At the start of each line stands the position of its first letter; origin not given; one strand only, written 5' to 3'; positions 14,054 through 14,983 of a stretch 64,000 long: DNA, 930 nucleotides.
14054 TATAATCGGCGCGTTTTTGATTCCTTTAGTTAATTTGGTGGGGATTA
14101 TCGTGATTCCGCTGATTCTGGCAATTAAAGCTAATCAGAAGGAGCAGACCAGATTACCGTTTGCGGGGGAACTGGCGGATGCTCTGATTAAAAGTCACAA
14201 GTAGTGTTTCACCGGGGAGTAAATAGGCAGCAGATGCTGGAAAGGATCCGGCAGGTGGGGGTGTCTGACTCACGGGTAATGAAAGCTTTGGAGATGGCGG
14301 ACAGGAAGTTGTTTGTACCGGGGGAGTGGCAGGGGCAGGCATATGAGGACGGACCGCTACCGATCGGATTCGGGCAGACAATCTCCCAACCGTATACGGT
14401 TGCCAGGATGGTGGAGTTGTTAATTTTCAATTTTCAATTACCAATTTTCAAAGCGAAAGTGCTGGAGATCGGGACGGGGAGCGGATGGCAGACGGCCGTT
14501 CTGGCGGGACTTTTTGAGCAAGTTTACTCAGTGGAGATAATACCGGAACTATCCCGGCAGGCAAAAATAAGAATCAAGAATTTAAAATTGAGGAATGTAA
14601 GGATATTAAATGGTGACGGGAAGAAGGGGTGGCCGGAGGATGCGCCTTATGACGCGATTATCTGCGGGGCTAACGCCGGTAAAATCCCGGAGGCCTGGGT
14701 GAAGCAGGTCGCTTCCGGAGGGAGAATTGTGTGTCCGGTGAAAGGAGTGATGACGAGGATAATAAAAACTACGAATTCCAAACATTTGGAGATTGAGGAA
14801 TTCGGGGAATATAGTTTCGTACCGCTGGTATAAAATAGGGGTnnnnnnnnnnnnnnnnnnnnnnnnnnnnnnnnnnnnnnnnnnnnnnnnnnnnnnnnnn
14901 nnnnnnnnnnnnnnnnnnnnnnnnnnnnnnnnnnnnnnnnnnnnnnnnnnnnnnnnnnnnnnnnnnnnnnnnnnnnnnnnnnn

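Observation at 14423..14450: A 28-nt (ATTTTCA)x4 heptamer array recurs, in one chromosomal orientation, in-frame inside four unrelated genes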

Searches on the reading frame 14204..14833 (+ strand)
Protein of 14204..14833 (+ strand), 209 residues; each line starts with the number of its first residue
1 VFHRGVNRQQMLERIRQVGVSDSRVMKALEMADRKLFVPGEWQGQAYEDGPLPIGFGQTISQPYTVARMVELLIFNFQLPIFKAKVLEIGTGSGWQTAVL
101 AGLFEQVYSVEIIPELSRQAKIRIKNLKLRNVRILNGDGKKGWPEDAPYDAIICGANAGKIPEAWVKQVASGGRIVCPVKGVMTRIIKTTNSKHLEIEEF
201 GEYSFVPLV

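Call 10: search_protein_families(library=pfam, proteins=[window:14204-14833:+])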
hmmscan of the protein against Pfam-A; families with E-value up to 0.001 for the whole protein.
window:14204-14833:+ (209 aa): 7 families
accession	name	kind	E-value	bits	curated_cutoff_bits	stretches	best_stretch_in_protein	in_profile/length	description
PF01135.25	PCMT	-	4.4e-55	187.1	20.3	1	8-209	3-206/210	Protein-L-isoaspartate(D-aspartate) O-methyltransferase (PCMT)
PF13649.12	Methyltransf_25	-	1.4e-08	35.8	27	1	86-162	1-78/97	Methyltransferase domain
PF08241.18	Methyltransf_11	-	1.3e-06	29.4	21.2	1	87-156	1-68/95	Methyltransferase domain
PF13847.12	Methyltransf_31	-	6.9e-06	26.2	27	1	84-155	5-81/145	Methyltransferase domain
PF00398.26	RrnaAD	-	1.2e-05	25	24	1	83-140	31-86/263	Ribosomal RNA adenine dimethylase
PF02390.23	Methyltransf_4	-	0.00019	21.4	24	1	85-139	4-60/173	Putative methyltransferase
PF13489.12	Methyltransf_23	-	0.00075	19.7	27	1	76-154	16-87/164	Methyltransferase domain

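Call 15: find_encoding_contigs(protein=window:14204-14833:+, flank=10000, max_places=10)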
Protein window:14204-14833:+ (209 aa): no gene with exactly this product is on record in the collection.

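Call 18: find_homologous_proteins(query=window:14204-14833:+, max_evalue=1e-20)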
Query window:14204-14833:+ (209 aa): 7909 proteins with E <= 1e-20 among 8000 candidates; the best 120 are listed.
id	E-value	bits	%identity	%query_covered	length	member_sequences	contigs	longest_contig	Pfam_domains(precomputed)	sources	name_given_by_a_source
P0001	1.2e-127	442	100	95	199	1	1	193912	PF13847.13,PF13649.13,PF01135.26,PF08241.19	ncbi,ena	-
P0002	7.8e-88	312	67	95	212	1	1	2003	PF13649.13,PF01135.26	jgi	jgi:protein-L-isoaspartate(D-aspartate) O-methyltransferase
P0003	9.1e-86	305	70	95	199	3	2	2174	PF00398.27,PF13649.13,PF01135.26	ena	-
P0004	9.5e-80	285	66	95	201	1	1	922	PF13847.13,PF13649.13,PF01135.26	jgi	jgi:protein-L-isoaspartate(D-aspartate) O-methyltransferase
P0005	1.5e-79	285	65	96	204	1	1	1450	PF13649.13,PF01135.26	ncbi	-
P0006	3.0e-73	264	63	97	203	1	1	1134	PF13847.13,PF00398.27,PF13489.13,PF13649.13,PF01135.26,PF08241.19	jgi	jgi:protein-L-isoaspartate(D-aspartate) O-methyltransferase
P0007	1.1e-72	262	57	99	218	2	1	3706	PF13847.13,PF00398.27,PF13649.13,PF02390.24,PF01135.26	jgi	jgi:protein-L-isoaspartate(D-aspartate) O-methyltransferase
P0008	1.3e-72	262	62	95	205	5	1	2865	PF13847.13,PF00398.27,PF13649.13,PF01135.26,PF08241.19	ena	-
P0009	7.3e-71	256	58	96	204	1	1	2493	PF13847.13,PF13649.13,PF01135.26,PF08241.19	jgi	jgi:protein-L-isoaspartate(D-aspartate) O-methyltransferase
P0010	1.5e-69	252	58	93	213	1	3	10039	PF13847.13,PF01135.26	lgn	-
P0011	3.5e-66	241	58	96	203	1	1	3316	PF00398.27,PF13489.13,PF13649.13,PF01135.26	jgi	jgi:protein-L-isoaspartate(D-aspartate) O-methyltransferase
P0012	2.1e-64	235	56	97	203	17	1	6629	PF00398.27,PF13649.13,PF01135.26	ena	-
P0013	1.5e-62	229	51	97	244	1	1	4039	PF00398.27,PF01135.26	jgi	-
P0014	2.7e-62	228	58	95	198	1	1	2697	PF13649.13,PF01135.26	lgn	-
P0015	2.9e-61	225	57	95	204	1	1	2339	PF01135.26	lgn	-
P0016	3.2e-61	225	50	98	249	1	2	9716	PF00398.27,PF13649.13,PF01135.26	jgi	-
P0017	4.2e-61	224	54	97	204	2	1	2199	PF13649.13,PF01135.26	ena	-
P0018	4.5e-61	224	56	96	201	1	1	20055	PF13847.13,PF13489.13,PF13649.13,PF01135.26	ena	-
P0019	7.5e-61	224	58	95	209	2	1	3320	PF13847.13,PF13649.13,PF01135.26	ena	-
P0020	2.2e-60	222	56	96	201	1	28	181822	PF13847.13,PF13489.13,PF13649.13,PF01135.26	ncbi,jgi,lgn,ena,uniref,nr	ncbi:protein-L-isoaspartate O-methyltransferase [Candidatus Amesbacteria bacterium RIFCSPHIGHO2_01_F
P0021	5.5e-59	217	56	97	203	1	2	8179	PF01135.26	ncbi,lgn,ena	-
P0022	1.1e-58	216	54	97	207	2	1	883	PF01135.26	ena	-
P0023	6.9e-58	214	52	97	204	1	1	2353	PF01135.26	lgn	-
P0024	1.5e-57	213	52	97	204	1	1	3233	PF13649.13,PF01135.26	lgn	-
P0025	3.3e-56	208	58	90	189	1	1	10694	PF00398.27,PF01135.26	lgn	-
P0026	8.1e-56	207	54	96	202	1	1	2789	PF13649.13,PF01135.26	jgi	-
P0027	2.5e-55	206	54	96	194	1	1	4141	PF01135.26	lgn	-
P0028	8.3e-55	204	59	85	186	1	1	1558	PF13847.13,PF00398.27,PF13649.13,PF01135.26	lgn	-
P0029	1.2e-54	203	54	98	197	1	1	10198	PF01135.26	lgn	-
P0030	2.9e-54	202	58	85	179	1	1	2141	PF13847.13,PF00398.27,PF13649.13,PF01135.26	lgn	-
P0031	1.4e-53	200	54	90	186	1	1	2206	PF13847.13,PF01135.26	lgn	-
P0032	6.1e-53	198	53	95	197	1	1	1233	PF01135.26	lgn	-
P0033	7.5e-53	197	56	85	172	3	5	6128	PF13649.13,PF01135.26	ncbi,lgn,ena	-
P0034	8.6e-53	197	56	85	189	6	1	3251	PF13847.13,PF00398.27,PF13649.13,PF01135.26,PF08241.19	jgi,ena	-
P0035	8.7e-53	197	56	95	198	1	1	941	PF00398.27,PF13649.13,PF01135.26,PF08241.19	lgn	-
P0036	1.6e-52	196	59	85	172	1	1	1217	PF13847.13,PF00398.27,PF13649.13,PF01135.26,PF08241.19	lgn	-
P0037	2.8e-52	196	58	83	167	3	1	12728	PF13847.13,PF00398.27,PF13489.13,PF13649.13,PF01135.26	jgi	-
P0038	3.9e-50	189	57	78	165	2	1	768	PF13847.13,PF13489.13,PF13649.13,PF01135.26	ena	-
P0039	1.5e-49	187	55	90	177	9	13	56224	PF13847.13,PF00398.27,PF13649.13,PF01135.26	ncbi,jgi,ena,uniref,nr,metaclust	ncbi:MAG: Protein-L-isoaspartate O-methyltransferase [Candidatus Amesbacteria bacterium GW2011_GWA1_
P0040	6.1e-48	181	49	100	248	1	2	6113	PF13847.13,PF00398.27,PF13649.13,PF01135.26,PF08241.19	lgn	-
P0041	2.5e-47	179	48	99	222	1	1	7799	PF13847.13,PF00398.27,PF13649.13,PF01135.26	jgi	jgi:protein-L-isoaspartate(D-aspartate) O-methyltransferase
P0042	4.1e-47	179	50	98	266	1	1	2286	PF13847.13,PF00398.27,PF13649.13,PF01135.26,PF08241.19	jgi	jgi:protein-L-isoaspartate(D-aspartate) O-methyltransferase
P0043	2.1e-46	176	45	97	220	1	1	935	PF13649.13,PF01135.26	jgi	jgi:protein-L-isoaspartate(D-aspartate) O-methyltransferase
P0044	2.5e-46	176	48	99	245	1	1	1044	PF13847.13,PF00398.27,PF13649.13,PF01135.26,PF08241.19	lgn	-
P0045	3.6e-46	176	46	98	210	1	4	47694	PF13847.13,PF00398.27,PF13489.13,PF13649.13,PF01135.26,PF08241.19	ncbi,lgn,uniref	ncbi:protein-L-isoaspartate(D-aspartate) O-methyltransferase [Salegentibacter sp.]|uniref:protein-L-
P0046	4.0e-46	175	49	98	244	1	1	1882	PF13847.13,PF00398.27,PF13649.13,PF01135.26,PF08241.19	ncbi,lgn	-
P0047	4.9e-46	175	48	97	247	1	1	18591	PF13847.13,PF00398.27,PF13649.13,PF01135.26,PF08241.19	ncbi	-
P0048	5.7e-46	175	45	97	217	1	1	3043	PF13649.13,PF01135.26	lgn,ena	-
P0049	6.9e-46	175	48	97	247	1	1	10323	PF13847.13,PF00398.27,PF13649.13,PF01135.26,PF08241.19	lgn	-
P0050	6.9e-46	175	48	97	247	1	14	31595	PF13847.13,PF00398.27,PF13649.13,PF01135.26,PF08241.19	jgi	-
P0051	6.9e-46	175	48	97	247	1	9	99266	PF13847.13,PF00398.27,PF13649.13,PF01135.26,PF08241.19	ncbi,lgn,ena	-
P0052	8.1e-46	174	49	91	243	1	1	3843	PF13847.13,PF00398.27,PF13649.13,PF01135.26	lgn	-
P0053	1.1e-45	174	47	97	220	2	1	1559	PF13847.13,PF00398.27,PF13489.13,PF13649.13,PF01135.26,PF08241.19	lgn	-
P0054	1.1e-45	174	47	98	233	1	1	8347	PF13847.13,PF13649.13,PF01135.26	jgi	jgi:protein-L-isoaspartate(D-aspartate) O-methyltransferase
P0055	1.5e-45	174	55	78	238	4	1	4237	PF13847.13,PF00398.27,PF13649.13,PF01135.26,PF08241.19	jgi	jgi:protein-L-isoaspartate(D-aspartate) O-methyltransferase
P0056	1.5e-45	174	45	98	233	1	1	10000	PF13649.13,PF01135.26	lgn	-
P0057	1.6e-45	173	45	97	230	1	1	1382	PF01135.26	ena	-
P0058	1.6e-45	173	46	97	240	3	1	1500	PF13847.13,PF13649.13,PF01135.26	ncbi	-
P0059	1.7e-45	173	46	98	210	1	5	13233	PF13847.13,PF00398.27,PF13489.13,PF13649.13,PF01135.26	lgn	-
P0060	1.9e-45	173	47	98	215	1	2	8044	PF13847.13,PF00398.27,PF13649.13,PF01135.26,PF08241.19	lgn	-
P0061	2.0e-45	173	48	97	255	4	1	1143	PF13847.13,PF00398.27,PF13649.13,PF01135.26,PF08241.19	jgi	-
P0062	2.1e-45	173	50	97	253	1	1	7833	PF13847.13,PF00398.27,PF13489.13,PF13649.13,PF01135.26,PF08241.19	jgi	jgi:protein-L-isoaspartate(D-aspartate) O-methyltransferase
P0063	2.1e-45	173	46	100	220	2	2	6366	PF13847.13,PF13649.13,PF01135.26,PF08241.19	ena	-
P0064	2.3e-45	173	45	98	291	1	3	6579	PF13847.13,PF00398.27,PF13649.13,PF01135.26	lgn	-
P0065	2.4e-45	173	48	94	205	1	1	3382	PF13847.13,PF00398.27,PF13649.13,PF01135.26,PF08241.19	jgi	-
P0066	2.5e-45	173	48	97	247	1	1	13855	PF13847.13,PF00398.27,PF13649.13,PF01189.24,PF01135.26,PF08241.19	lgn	-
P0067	2.5e-45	173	48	97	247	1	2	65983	PF13847.13,PF00398.27,PF13649.13,PF01189.24,PF01135.26,PF08241.19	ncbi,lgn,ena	-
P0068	2.5e-45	173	47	97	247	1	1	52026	PF13847.13,PF00398.27,PF13649.13,PF01189.24,PF01135.26,PF08241.19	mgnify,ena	mgnify:FL=1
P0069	2.5e-45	173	48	97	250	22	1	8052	PF13847.13,PF00398.27,PF13649.13,PF01189.24,PF01135.26,PF08241.19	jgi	jgi:protein-L-isoaspartate(D-aspartate) O-methyltransferase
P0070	2.7e-45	173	52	88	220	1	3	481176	PF00398.27,PF13649.13,PF01135.26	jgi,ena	-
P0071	2.8e-45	173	50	85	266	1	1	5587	PF13847.13,PF00398.27,PF13649.13,PF01135.26,PF08241.19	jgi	jgi:protein-L-isoaspartate(D-aspartate) O-methyltransferase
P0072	3.0e-45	173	53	83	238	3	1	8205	PF13847.13,PF13489.13,PF13649.13,PF01135.26,PF08241.19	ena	-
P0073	3.4e-45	172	47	97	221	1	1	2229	PF13847.13,PF00398.27,PF13649.13,PF01135.26,PF08241.19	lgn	-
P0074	3.4e-45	172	48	97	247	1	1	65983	PF13847.13,PF00398.27,PF13649.13,PF01189.24,PF01135.26,PF08241.19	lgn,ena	-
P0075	3.6e-45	172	46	98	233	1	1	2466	PF13847.13,PF13649.13,PF01135.26,PF08241.19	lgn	-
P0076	4.0e-45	172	47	97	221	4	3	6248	PF13847.13,PF00398.27,PF13649.13,PF01135.26,PF08241.19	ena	-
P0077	4.2e-45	172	46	100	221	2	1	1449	PF13847.13,PF00398.27,PF13649.13,PF01135.26,PF08241.19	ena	-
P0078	4.7e-45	172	47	97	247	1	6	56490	PF13847.13,PF00398.27,PF13649.13,PF01135.26,PF08241.19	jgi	-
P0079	4.7e-45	172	47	97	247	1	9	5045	PF13847.13,PF00398.27,PF13649.13,PF01135.26,PF08241.19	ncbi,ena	-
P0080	4.8e-45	172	48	97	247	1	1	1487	PF13847.13,PF00398.27,PF13649.13,PF01135.26,PF08241.19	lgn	-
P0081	6.0e-45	172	46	98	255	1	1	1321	PF13847.13,PF13649.13,PF01135.26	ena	-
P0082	9.1e-45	171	54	82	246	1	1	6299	PF13847.13,PF00398.27,PF13489.13,PF13649.13,PF01135.26,PF08241.19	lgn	-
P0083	9.3e-45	171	48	97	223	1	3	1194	PF13847.13,PF00398.27,PF13649.13,PF01135.26,PF08241.19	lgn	-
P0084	9.7e-45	171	49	90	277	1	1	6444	PF13847.13,PF13649.13,PF01135.26,PF08241.19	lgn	-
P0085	1.0e-44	171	45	97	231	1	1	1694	PF13847.13,PF13649.13,PF01135.26,PF08241.19,PF08242.19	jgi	jgi:protein-L-isoaspartate(D-aspartate) O-methyltransferase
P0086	1.2e-44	171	45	98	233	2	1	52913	PF13847.13,PF00398.27,PF13489.13,PF13649.13,PF01135.26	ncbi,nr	ncbi:MAG: protein-L-isoaspartate(D-aspartate) O-methyltransferase [Candidatus Latescibacteria bacter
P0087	1.2e-44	171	46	98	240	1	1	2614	PF13847.13,PF00398.27,PF13489.13,PF13649.13,PF01135.26,PF08241.19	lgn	-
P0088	1.2e-44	171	47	98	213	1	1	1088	PF13847.13,PF00398.27,PF13649.13,PF01135.26,PF08241.19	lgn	-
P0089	1.4e-44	170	47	90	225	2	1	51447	PF13847.13,PF01135.26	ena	-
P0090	1.5e-44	170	51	81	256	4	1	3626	PF13847.13,PF00398.27,PF13489.13,PF13649.13,PF01135.26,PF08241.19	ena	-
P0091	1.6e-44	170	54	80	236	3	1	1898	PF00398.27,PF13649.13,PF01135.26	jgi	jgi:protein-L-isoaspartate(D-aspartate) O-methyltransferase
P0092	1.6e-44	170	46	96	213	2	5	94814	PF13847.13,PF00398.27,PF13489.13,PF13649.13,PF01135.26,PF08241.19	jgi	-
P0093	1.7e-44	170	46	97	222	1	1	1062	PF13847.13,PF13649.13,PF01135.26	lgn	-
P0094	1.7e-44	170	47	97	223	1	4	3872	PF13847.13,PF00398.27,PF13649.13,PF01135.26,PF08241.19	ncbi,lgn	-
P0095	1.8e-44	170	52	79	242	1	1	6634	PF13847.13,PF00398.27,PF13649.13,PF01135.26,PF08241.19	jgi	-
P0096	1.9e-44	170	48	91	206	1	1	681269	PF13847.13,PF00398.27,PF13649.13,PF01135.26,PF08241.19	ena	-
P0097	2.0e-44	170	47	97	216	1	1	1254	PF13847.13,PF00398.27,PF13649.13,PF01189.24,PF01135.26,PF08241.19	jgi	jgi:protein-L-isoaspartate(D-aspartate) O-methyltransferase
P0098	2.0e-44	170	45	99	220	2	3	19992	PF13847.13,PF00398.27,PF13649.13,PF01135.26,PF08241.19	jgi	jgi:protein-L-isoaspartate(D-aspartate) O-methyltransferase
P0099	2.3e-44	170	46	95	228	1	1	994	PF13649.13,PF01135.26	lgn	-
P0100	2.3e-44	170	49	94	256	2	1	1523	PF13847.13,PF00398.27,PF13489.13,PF13649.13,PF01135.26,PF08241.19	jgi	jgi:protein-L-isoaspartate(D-aspartate) O-methyltransferase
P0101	2.4e-44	170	52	82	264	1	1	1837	PF13847.13,PF00398.27,PF13489.13,PF13649.13,PF01135.26,PF08241.19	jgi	jgi:protein-L-isoaspartate(D-aspartate) O-methyltransferase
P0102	2.5e-44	170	48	97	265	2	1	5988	PF13847.13,PF13649.13,PF01135.26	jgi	jgi:protein-L-isoaspartate(D-aspartate) O-methyltransferase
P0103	2.5e-44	170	46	97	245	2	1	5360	PF13847.13,PF13649.13,PF01135.26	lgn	-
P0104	2.6e-44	170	46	98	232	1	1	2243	PF13847.13,PF00398.27,PF13489.13,PF13649.13,PF01135.26,PF08241.19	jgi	jgi:protein-L-isoaspartate(D-aspartate) O-methyltransferase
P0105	3.0e-44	169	47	97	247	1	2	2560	PF13847.13,PF00398.27,PF13649.13,PF01189.24,PF01135.26,PF08241.19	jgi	-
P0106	3.0e-44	169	47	97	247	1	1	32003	PF13847.13,PF00398.27,PF13649.13,PF01189.24,PF01135.26,PF08241.19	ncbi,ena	-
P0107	3.1e-44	169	47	97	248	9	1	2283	PF13847.13,PF00398.27,PF13649.13,PF01189.24,PF01135.26,PF08241.19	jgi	-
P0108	3.3e-44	169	50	97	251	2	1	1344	PF13847.13,PF00398.27,PF13489.13,PF02353.27,PF13649.13,PF01135.26,PF08241.19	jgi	jgi:protein-L-isoaspartate(D-aspartate) O-methyltransferase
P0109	3.7e-44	169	44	97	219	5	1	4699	PF13847.13,PF00398.27,PF13649.13,PF01135.26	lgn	-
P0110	4.1e-44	169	46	100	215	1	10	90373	PF13847.13,PF00398.27,PF13649.13,PF01135.26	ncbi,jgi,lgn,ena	jgi:protein-L-isoaspartate(D-aspartate) O-methyltransferase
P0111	4.1e-44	169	47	97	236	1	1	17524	PF13847.13,PF00398.27,PF13489.13,PF13649.13,PF01135.26,PF08241.19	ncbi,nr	ncbi:MAG: protein-L-isoaspartate(D-aspartate) O-methyltransferase [Deltaproteobacteria bacterium]|nr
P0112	4.8e-44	169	50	83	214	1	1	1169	PF13847.13,PF00398.27,PF13489.13,PF13649.13,PF01135.26,PF08241.19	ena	-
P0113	5.2e-44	169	44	98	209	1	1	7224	PF13847.13,PF00398.27,PF13649.13,PF08704.17,PF01135.26,PF08241.19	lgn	-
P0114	5.3e-44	169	49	97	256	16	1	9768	PF13847.13,PF00398.27,PF13489.13,PF13649.13,PF01135.26,PF08241.19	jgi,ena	jgi:protein-L-isoaspartate(D-aspartate) O-methyltransferase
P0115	5.8e-44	168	47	90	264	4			PF13847.13,PF00398.27,PF13649.13,PF01135.26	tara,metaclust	tara:strand:+ start:2755 stop:3549 length:795 start_codon:yes stop_codon:yes gene_type:complete|meta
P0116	6.0e-44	168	43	97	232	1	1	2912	PF13847.13,PF00398.27,PF13649.13,PF01135.26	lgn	-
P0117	6.7e-44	168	46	99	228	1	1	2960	PF13847.13,PF00398.27,PF13649.13,PF01135.26,PF08241.19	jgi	jgi:protein-L-isoaspartate(D-aspartate) O-methyltransferase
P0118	6.9e-44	168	46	97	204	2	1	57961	PF13847.13,PF00398.27,PF13649.13,PF01135.26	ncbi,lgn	-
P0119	7.0e-44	168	46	97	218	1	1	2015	PF13847.13,PF00398.27,PF13649.13,PF01135.26,PF08241.19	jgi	-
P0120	7.3e-44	168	46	97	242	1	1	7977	PF13847.13,PF00398.27,PF13649.13,PF01135.26,PF08241.19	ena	-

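Call 22: find_encoding_contigs(protein=P0001, flank=10000, max_places=3)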
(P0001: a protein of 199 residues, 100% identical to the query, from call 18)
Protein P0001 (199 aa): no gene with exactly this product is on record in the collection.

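Call 23: find_encoding_contigs(protein=P0008, flank=10000, max_places=3)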
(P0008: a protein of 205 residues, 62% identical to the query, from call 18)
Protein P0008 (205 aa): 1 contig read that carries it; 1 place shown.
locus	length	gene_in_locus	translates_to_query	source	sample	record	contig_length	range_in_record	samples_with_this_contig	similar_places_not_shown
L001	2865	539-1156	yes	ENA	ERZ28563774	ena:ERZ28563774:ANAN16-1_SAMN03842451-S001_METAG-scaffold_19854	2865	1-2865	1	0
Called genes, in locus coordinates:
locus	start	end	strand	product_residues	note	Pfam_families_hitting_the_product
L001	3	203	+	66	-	?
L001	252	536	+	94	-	-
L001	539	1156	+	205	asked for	PF01135:PCMT, PF00398:RrnaAD (weak), PF08241:Methyltransf_11 (weak), PF13649:Methyltransf_25, PF13847:Methyltransf_31 (weak)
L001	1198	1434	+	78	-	-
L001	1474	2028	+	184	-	PF01195:Pept_tRNA_hydro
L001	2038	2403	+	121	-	-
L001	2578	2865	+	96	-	?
